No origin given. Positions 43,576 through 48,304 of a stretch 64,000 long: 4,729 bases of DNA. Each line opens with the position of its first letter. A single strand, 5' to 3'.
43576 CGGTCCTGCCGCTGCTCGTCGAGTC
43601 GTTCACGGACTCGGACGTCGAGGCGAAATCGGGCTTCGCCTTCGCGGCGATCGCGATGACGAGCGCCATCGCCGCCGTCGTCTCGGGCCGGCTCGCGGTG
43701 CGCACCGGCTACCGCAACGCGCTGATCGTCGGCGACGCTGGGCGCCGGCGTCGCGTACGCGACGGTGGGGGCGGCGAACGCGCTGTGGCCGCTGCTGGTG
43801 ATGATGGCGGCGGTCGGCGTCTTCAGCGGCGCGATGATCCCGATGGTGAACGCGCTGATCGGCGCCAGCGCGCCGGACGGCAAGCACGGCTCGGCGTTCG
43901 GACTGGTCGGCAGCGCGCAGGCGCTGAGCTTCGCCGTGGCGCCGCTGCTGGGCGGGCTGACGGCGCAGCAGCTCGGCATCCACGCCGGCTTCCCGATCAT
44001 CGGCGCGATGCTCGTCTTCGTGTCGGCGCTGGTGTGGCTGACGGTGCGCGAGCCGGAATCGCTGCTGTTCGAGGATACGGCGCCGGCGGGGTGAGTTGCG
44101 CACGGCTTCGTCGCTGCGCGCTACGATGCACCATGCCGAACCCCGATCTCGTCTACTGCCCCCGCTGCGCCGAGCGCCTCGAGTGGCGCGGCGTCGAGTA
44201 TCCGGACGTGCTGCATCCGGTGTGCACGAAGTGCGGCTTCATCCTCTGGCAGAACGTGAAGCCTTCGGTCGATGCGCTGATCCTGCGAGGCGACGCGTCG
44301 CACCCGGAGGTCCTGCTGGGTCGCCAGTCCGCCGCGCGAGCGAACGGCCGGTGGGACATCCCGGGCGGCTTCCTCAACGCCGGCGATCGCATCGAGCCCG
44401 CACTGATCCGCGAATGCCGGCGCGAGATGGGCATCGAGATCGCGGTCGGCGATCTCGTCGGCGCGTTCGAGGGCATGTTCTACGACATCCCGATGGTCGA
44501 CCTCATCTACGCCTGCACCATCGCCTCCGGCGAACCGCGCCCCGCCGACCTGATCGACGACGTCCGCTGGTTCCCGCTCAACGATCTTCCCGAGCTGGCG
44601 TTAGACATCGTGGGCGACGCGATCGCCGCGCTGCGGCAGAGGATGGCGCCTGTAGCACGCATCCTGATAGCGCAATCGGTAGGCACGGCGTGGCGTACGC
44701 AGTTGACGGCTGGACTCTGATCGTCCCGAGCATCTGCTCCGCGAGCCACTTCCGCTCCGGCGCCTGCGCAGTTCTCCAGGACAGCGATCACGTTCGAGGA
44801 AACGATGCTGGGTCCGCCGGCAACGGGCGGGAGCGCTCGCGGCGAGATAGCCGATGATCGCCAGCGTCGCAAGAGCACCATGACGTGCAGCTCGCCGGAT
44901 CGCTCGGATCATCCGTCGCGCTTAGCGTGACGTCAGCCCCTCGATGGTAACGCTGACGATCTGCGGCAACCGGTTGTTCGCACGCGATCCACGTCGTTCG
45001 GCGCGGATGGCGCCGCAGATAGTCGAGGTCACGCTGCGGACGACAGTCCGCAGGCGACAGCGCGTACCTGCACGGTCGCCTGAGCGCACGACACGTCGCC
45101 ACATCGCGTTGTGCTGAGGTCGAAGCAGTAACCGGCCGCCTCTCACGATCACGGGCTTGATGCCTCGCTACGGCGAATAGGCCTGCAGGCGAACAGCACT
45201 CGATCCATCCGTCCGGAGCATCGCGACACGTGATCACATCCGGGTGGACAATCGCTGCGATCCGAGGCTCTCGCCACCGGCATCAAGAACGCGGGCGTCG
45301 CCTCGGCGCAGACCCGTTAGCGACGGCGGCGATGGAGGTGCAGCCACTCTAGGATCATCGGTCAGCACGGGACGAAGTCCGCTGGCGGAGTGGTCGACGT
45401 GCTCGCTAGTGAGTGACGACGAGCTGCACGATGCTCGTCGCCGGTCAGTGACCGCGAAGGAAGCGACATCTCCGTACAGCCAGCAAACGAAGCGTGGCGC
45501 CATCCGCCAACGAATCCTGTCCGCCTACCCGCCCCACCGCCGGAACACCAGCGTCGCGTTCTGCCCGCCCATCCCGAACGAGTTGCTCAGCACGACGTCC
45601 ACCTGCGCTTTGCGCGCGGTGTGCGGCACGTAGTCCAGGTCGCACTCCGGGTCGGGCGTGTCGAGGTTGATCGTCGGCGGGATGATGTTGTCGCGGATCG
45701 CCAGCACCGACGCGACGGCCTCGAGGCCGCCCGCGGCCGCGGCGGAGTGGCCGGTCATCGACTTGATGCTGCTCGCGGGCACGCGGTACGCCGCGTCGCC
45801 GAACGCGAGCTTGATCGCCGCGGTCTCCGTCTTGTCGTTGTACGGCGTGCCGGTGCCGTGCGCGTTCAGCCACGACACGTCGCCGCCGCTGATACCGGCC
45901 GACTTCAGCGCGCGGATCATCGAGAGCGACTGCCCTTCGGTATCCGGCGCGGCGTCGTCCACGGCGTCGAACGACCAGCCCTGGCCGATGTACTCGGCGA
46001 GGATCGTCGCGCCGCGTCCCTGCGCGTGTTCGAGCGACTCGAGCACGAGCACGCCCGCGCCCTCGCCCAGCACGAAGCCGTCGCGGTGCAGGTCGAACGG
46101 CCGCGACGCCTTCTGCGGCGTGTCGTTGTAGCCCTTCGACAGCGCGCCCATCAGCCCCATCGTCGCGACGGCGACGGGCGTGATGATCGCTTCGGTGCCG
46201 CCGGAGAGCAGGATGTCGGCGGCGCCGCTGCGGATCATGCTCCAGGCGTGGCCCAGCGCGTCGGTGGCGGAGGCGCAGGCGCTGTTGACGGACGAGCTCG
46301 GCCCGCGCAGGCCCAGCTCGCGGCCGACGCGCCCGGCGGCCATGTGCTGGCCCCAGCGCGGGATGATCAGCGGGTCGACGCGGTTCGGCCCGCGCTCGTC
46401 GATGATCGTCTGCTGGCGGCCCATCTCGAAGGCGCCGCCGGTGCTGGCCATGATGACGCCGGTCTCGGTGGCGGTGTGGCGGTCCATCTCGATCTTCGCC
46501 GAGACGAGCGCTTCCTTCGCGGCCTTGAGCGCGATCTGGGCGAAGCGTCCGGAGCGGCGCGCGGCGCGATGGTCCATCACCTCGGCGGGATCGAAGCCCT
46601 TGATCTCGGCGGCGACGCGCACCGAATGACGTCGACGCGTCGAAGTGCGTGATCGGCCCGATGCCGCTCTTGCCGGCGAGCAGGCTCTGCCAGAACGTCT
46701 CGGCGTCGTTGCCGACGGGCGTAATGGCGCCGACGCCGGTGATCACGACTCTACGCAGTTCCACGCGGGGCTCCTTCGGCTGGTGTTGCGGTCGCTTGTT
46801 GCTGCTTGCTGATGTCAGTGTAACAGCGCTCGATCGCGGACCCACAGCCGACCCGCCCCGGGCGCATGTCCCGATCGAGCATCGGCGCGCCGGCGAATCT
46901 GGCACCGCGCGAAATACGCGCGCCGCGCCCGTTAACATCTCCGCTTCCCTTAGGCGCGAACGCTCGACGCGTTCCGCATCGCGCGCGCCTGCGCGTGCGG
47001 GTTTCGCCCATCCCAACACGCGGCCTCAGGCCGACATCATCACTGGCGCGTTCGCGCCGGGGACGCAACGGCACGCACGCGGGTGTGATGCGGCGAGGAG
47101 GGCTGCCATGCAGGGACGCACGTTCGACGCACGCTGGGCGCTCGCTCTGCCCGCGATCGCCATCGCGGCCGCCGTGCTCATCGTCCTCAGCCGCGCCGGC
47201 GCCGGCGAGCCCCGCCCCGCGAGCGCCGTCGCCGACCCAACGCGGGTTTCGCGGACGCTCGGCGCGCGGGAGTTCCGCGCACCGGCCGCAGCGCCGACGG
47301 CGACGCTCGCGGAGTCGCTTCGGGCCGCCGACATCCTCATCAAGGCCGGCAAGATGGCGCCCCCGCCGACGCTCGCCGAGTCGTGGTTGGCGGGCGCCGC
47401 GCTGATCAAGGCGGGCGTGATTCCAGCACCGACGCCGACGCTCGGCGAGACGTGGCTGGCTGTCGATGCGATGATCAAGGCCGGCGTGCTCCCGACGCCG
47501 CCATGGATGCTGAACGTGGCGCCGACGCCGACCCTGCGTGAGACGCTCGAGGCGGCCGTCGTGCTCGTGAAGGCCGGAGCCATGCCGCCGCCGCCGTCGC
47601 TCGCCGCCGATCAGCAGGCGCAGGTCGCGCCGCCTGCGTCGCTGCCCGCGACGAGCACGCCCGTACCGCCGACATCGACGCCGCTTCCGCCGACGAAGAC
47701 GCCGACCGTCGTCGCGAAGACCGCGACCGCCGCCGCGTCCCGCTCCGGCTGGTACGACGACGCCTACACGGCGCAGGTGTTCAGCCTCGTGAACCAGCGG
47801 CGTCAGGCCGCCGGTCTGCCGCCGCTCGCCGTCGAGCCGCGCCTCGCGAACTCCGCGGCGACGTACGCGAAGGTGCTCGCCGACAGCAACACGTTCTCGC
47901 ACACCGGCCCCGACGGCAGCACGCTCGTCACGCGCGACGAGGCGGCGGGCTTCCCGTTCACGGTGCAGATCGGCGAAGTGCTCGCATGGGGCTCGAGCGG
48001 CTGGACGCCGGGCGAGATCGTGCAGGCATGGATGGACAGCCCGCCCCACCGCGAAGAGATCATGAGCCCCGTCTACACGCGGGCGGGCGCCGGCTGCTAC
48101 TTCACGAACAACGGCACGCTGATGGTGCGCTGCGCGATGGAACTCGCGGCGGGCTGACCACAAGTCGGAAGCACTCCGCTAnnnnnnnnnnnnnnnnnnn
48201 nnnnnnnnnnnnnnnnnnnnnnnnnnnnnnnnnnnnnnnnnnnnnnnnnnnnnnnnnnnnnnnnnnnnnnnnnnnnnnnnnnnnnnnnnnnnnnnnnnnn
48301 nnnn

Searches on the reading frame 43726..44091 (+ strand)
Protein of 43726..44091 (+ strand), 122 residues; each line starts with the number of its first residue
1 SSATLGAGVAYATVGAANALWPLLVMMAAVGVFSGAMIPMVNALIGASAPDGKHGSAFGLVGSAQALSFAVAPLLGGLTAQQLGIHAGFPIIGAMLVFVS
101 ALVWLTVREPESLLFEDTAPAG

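Call 70: search_protein_families(library=pfam, proteins=[window:43726-44091:+], max_evalue=0.001)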
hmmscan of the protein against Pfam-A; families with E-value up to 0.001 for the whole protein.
seq(122 aa): 1 family
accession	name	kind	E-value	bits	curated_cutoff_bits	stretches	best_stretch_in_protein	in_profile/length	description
PF07690.21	MFS_1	-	6.5e-16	58.6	33.4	1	4-115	69-182/347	Major Facilitator Superfamily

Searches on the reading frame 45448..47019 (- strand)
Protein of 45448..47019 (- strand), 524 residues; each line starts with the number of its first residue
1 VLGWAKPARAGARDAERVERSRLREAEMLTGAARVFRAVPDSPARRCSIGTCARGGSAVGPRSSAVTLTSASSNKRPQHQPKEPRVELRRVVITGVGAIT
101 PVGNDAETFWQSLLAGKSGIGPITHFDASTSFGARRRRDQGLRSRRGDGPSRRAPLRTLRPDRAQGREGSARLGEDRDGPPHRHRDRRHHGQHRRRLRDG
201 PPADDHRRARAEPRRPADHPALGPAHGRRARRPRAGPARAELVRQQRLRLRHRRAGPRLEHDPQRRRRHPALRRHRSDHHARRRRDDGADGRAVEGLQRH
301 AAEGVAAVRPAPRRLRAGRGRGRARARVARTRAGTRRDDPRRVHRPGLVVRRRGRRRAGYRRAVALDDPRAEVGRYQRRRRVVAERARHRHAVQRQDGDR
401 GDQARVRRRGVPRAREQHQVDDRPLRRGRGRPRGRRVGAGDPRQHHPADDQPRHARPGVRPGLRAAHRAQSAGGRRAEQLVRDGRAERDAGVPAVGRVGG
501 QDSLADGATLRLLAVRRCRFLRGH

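Call 94: search_protein_families(library=pfam, proteins=[window:45448-47019:-], max_evalue=0.001)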
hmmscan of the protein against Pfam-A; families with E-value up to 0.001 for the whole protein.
window:45448-47019:- (524 aa): 1 family
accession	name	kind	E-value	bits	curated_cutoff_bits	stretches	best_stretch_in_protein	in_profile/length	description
PF00109.32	ketoacyl-synt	-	3.3e-09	37.2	20.8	1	89-140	2-55/252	Beta-ketoacyl synthase, N-terminal domain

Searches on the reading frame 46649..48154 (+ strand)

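Call 94: search_protein_families(library=pfam, proteins=[window:46649-48154:+], max_evalue=0.001)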
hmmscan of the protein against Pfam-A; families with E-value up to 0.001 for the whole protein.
window:46649-48154:+ (502 aa): 1 family
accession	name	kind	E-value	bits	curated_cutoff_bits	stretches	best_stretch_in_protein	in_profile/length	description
PF00188.32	CAP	-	5.2e-19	69.7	21.1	1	379-491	2-110/117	Cysteine-rich secretory protein family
